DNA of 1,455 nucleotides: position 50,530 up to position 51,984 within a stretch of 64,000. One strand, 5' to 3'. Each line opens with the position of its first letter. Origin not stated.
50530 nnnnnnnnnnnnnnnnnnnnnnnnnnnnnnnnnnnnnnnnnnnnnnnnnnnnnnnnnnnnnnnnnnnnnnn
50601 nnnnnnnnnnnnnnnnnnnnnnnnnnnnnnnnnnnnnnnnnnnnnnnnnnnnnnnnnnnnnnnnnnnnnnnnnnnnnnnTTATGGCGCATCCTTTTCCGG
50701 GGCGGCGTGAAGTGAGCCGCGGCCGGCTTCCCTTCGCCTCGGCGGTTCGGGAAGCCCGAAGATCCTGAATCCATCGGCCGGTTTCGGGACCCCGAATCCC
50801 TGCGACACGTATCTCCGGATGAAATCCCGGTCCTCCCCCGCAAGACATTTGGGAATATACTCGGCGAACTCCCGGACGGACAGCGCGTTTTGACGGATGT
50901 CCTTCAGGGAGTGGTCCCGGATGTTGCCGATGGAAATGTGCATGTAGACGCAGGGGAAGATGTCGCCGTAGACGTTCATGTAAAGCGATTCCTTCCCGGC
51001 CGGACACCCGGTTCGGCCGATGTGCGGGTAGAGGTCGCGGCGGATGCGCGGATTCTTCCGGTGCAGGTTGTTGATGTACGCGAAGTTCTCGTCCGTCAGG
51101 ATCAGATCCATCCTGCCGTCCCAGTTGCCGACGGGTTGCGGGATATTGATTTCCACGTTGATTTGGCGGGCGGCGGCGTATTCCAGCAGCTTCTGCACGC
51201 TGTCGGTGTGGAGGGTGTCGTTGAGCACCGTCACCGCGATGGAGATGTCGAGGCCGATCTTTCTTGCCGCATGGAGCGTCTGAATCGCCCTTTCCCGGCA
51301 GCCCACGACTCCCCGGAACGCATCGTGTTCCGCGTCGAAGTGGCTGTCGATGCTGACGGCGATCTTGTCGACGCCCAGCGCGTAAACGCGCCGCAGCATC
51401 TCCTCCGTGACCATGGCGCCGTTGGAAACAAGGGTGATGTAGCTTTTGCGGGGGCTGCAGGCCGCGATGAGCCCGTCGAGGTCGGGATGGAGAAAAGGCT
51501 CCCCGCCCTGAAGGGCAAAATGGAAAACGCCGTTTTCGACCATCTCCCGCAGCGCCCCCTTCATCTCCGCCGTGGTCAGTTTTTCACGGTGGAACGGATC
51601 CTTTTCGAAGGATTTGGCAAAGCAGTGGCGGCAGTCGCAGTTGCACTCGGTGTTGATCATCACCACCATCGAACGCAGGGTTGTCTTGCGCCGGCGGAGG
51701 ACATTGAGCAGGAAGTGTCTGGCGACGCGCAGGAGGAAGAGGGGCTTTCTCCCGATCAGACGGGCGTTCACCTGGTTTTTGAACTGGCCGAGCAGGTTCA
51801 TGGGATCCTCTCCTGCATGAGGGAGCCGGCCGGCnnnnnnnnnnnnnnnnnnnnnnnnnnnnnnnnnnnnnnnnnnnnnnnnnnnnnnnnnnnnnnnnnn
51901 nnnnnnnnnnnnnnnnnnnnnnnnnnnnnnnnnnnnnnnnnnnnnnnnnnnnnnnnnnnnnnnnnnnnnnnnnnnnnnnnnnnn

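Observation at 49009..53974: Self-contained cluster of three radical SAM enzymes and a Zn-motif methyltransferase with no visible substrate gene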

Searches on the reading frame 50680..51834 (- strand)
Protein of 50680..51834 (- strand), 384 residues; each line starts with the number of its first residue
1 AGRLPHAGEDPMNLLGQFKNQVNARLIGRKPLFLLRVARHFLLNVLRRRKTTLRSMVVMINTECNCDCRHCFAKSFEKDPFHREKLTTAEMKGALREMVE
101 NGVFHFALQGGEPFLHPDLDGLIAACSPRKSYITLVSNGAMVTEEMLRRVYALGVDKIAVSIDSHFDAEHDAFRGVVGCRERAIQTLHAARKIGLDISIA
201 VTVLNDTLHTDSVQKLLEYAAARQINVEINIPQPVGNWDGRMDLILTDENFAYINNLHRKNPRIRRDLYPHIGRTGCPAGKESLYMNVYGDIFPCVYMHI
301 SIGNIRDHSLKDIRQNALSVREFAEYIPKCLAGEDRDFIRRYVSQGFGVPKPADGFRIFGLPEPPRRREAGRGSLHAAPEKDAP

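Call 4: search_protein_families(library=pfam, proteins=[window:50680-51834:-], max_evalue=0.01)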
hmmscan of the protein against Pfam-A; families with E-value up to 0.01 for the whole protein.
window:50680-51834:- (384 aa): 3 families
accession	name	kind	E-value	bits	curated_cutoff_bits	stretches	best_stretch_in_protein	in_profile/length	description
PF04055.27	Radical_SAM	-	1.4e-20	74.5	29.5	1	62-207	5-155/166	Radical SAM superfamily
PF13186.11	SPASM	-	1.6e-07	31.9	21.5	1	277-324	1-52/67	Iron-sulfur cluster-binding domain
PF13353.11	Fer4_12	-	1.7e-06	28.8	22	1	58-170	9-121/137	4Fe-4S single cluster domain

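Call 5: search_protein_families(library=ncbifam, proteins=[window:50680-51834:-], max_evalue=0.01)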
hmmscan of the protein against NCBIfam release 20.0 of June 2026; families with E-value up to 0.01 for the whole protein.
window:50680-51834:- (384 aa): 69 families (the best 25 are shown)
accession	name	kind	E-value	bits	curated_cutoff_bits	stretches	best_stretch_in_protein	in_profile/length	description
TIGR04303.1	GeoRSP_rSAM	equivalog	7.9e-32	111.1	400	2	59-226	10-170/325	GeoRSP system radical SAM/SPASM protein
TIGR04545.1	rSAM_ahbD_hemeb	equivalog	1.7e-30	106.6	500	2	60-220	6-162/339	heme b synthase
TIGR04055.1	rSAM_NirJ2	equivalog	2.1e-29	103.1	500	2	62-221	8-162/326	putative heme d1 biosynthesis radical SAM protein NirJ2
TIGR04053.2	TIGR04053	equivalog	1.2e-26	93.9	395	2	63-218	17-174/366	TIGR04053 family radical SAM/SPASM domain-containing protein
TIGR04051.1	rSAM_NirJ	equivalog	4.4e-24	85.1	515.45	1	62-223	10-166/354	heme d1 biosynthesis radical SAM protein NirJ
NF049973.1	radical_Rv1681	equivalog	3.2e-23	82.2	380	1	56-225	74-239/326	Rv1681 family radical SAM protein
TIGR04250.1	SCM_rSAM_ScmE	equivalog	5.2e-23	81.5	400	1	53-215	2-163/358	SynChlorMet cassette radical SAM/SPASM protein ScmE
TIGR04347.1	pseudo_SAM_Halo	equivalog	1.3e-21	77.4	525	1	56-206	39-187/390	TIGR04347 family pseudo-SAM/SPASM protein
TIGR02666.1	moaA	equivalog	2.9e-21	75.8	284.05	1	48-228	7-188/336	GTP 3',8-cyclase MoaA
TIGR02668.1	moaA_archaeal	equivalog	3.1e-21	75.7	325.25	1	52-224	8-178/303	GTP 3',8-cyclase MoaA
TIGR04054.1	rSAM_NirJ1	equivalog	7.2e-21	74.2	650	1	57-208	37-187/387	putative heme d1 biosynthesis radical SAM protein NirJ1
TIGR04546.1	rSAM_ahbC_deAc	equivalog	4.9e-19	68.4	650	1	57-206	42-188/390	12,18-didecarboxysiroheme deacetylase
NF050035.1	rSAM_WgK_link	exception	9.1e-19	67.7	650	1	58-205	13-158/367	radical SAM/SPASM peptide maturase WgkB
NF038283.1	viperin_w_prok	equivalog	2e-18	66.5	180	1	60-259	8-214/281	viperin family antiviral radical SAM protein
TIGR04317.1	W_rSAM_matur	equivalog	3.3e-18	65.9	380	1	53-249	3-199/349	tungsten cofactor oxidoreductase radical SAM maturase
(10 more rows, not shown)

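Call 24: search_solved_structures(query=window:50680-51834:-, max_evalue=0.01)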
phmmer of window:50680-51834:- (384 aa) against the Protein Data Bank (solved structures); distinct sequences matched with E-value up to 0.01: 25.
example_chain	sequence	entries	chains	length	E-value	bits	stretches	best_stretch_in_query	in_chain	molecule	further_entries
7vob_C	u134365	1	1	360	3.2e-13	52.7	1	47-225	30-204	Cytosylglucuronate decarboxylase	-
7voc_C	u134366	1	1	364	3.2e-13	52.7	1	47-225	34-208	Cytosylglucuronate decarboxylase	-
2fb2_A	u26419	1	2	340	1.6e-12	50.4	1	52-241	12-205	Molybdenum cofactor biosynthesis protein A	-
1tv7_A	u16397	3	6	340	3.7e-12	49.2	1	53-241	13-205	Molybdenum cofactor biosynthesis protein A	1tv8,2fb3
6efn_A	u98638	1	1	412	3.4e-11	46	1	57-317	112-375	Sporulation killing factor maturation protein SkfB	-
6c8v_A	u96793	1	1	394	5.2e-08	35.6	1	60-209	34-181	Coenzyme PQQ synthesis protein E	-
6b4c_A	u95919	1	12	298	4.8e-07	32.4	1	60-170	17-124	Viperin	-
9dgw_A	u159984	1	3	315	5e-07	32.4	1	60-170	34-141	Radical SAM core domain-containing protein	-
9dfw_A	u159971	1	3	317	5.2e-07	32.3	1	60-170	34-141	Radical SAM core domain-containing protein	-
9dfn_A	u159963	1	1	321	5.3e-07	32.2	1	60-168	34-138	Radical SAM core domain-containing protein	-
7n7i_A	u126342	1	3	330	5.7e-07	32.1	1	60-170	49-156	Viperin-like enzyme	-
9dfu_A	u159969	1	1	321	6.2e-07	32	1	61-168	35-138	Radical SAM core domain-containing protein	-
7wzv_A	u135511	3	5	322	1.1e-06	31.1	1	57-184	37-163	4Fe-4S cluster-binding domain-containing protein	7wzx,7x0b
5v1q_A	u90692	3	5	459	3.8e-06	29.4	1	55-145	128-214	Radical SAM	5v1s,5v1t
7n7h_A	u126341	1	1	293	1.7e-05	27.3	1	61-193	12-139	VIPERIN-LIKE ENZYME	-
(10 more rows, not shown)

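Call 55: find_homologous_proteins(query=window:50680-51801:-)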
Query window:50680-51801:- (373 aa): 30 proteins with E <= 0.001 among 2248 candidates.
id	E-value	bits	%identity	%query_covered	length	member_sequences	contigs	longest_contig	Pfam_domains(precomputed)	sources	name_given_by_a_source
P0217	1.3e-253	859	99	100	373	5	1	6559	PF13186.12,PF04055.28,PF13353.12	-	-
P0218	1.0e-211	721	86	96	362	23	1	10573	PF13186.12,PF04055.28,PF13353.12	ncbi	-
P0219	2.4e-208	710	86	96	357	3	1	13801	PF13186.12,PF04055.28,PF13353.12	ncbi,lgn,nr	ncbi:MAG: radical SAM protein [Sedimentisphaerales bacterium]|nr:radical SAM protein [Sedimentisphae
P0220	1.1e-205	701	84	96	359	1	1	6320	PF13186.12,PF04055.28,PF13353.12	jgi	jgi:MoaA/NifB/PqqE/SkfB family radical SAM enzyme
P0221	5.6e-204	695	82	96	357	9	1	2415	PF13186.12,PF04055.28,PF13353.12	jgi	jgi:MoaA/NifB/PqqE/SkfB family radical SAM enzyme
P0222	3.4e-203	693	82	96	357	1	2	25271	PF13186.12,PF04055.28,PF13353.12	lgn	-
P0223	1.1e-201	688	84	95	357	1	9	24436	PF13186.12,PF04055.28,PF13353.12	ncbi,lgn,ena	-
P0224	2.5e-179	614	74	95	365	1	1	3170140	PF13186.12,PF04055.28,PF13353.12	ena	-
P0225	5.7e-159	547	67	95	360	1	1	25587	PF13186.12,PF04055.28,PF13353.12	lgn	-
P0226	1.5e-157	542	64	96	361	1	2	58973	PF04055.28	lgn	-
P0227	1.5e-157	542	87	73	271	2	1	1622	PF13186.12,PF04055.28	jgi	jgi:MoaA/NifB/PqqE/SkfB family radical SAM enzyme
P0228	5.9e-151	521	60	96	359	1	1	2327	PF04055.28,PF13353.12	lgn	-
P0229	6.1e-149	514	62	95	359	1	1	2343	PF04055.28,PF13353.12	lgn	-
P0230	1.1e-146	507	60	96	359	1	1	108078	PF13186.12,PF04055.28,PF13353.12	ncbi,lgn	-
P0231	1.5e-143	496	61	96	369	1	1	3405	PF13186.12,PF04055.28,PF13353.12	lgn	-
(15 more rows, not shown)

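Call 67: predict_structure(alignment_id=A4)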
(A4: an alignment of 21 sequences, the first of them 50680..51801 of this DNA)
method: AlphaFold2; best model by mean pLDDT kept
length: 373 residues; sequences in the alignment: 21
mean_pLDDT: 88.6   pTM: 0.88
mean pLDDT of the five models: 88.6, 88.6, 88.4, 85.6, 85.5
residues with pLDDT >= 90: 261; 70-90: 76; 50-70: 25; < 50: 11
segments of 3 or more residues with pLDDT < 50: 366-373
pLDDT, mean of each block of 10 residues (from residue 1): 54 78 90 80 94 84 81 93 97 95 96 97 95 98 97 94 93 97 95 92 96 92 84 92 91 74 83 96 93 96 95 91 94 92 95 79 48 35
secondary structure, 60 per line:
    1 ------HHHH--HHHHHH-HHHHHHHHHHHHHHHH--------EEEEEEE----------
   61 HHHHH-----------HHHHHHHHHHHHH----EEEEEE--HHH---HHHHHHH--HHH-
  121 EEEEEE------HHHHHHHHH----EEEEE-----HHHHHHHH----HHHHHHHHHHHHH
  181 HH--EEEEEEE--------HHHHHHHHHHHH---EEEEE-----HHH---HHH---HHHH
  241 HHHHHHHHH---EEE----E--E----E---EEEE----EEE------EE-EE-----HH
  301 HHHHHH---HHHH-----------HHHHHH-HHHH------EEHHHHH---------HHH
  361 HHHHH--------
elements in order: H7-10 H13-18 H20-35 E44-50 H61-65 H77-89 E94-99 H108-114 E121-126 H133-141 E146-150 H156-163 H168-182 E185-191 H200-211 E215-219 H237-249 E253-255 E272-275 E280-282 H299-306 H310-313 H325-330 H332-335 H344-348 H358-365

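Call 72: fold_search(model_id=the predicted structure, library=pdb)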
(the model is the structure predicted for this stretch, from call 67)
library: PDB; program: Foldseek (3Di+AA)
matches with E <= 10: 1908; with E <= 0.001: 161
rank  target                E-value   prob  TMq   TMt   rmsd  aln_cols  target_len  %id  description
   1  5v1q_B                1.5e-13  1.00  0.50  0.43   6.1       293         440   15  Crystal structure of Streptococcus suis SuiB (released 2017-08-30)
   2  6efn                  1.6e-13  1.00  0.60  0.58   7.4       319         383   20  Structure of a RiPP maturase, SkfB (released 2018-10-24)
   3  2fb2_B                1.7e-13  1.00  0.51  0.57   8.3       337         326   19  Structure of the MoaA Arg17/266/268/Ala triple mutant (released 2006-05-09)
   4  5v1t_A                3.4e-13  1.00  0.56  0.48   5.6       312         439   15  Crystal structure of Streptococcus suis SuiB bound to precursor peptide SuiA (released 2017-08-30)
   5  5v1s_B                4.8e-13  1.00  0.53  0.47   6.3       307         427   16  Crystal structure of Streptococcus suis SuiB bound to S-adenosylmethionine (released 2017-08-30)
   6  5v1q_A                5.4e-13  1.00  0.51  0.45   5.6       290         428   16  Crystal structure of Streptococcus suis SuiB (released 2017-08-30)
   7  5v1s_A                9.9e-13  1.00  0.52  0.46   5.6       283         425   16  Crystal structure of Streptococcus suis SuiB bound to S-adenosylmethionine (released 2017-08-30)
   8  6c8v                  1.4e-12  1.00  0.51  0.60   5.0       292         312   16  X-ray structure of PqqE from Methylobacterium extorquens (released 2018-02-14)
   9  1tv7_A                2.0e-12  1.00  0.55  0.62   6.4       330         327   18  Structure of the S-adenosylmethionine dependent Enzyme MoaA (released 2004-08-31)
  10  7vob                  3.5e-12  1.00  0.49  0.55  11.7       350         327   17  The crystal structure of a Radical SAM Enzyme BlsE involved in the Biosynthesis of Blasticidin S (released 2022-05-04)
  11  9dfn                  9.6e-12  1.00  0.56  0.71   7.5       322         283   17  X-ray crystal structure of the second viperin-like enzyme from Trichoderma virens with bound CTP and SAM (released 2025-02-19)
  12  9dfw_B                1.0e-11  1.00  0.51  0.63   7.8       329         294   16  X-ray crystal structure of an engineered Viperin-like enzyme from T. virens with bound CTP and SAM (released 2025-02-12)
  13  9dfw_A                1.2e-11  1.00  0.53  0.67   7.4       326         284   17  X-ray crystal structure of an engineered Viperin-like enzyme from T. virens with bound CTP and SAM (released 2025-02-12)
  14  8ai3_A                1.4e-11  1.00  0.47  0.54   5.1       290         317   18  Crystal structure of radical SAM epimerase EpeE C223A mutant from Bacillus subtilis with [4Fe-4S] clusters and S-adeno (released 2024-01-10)
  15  1tv7_B                1.6e-11  1.00  0.53  0.59   6.5       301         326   20  Structure of the S-adenosylmethionine dependent Enzyme MoaA (released 2004-08-31)
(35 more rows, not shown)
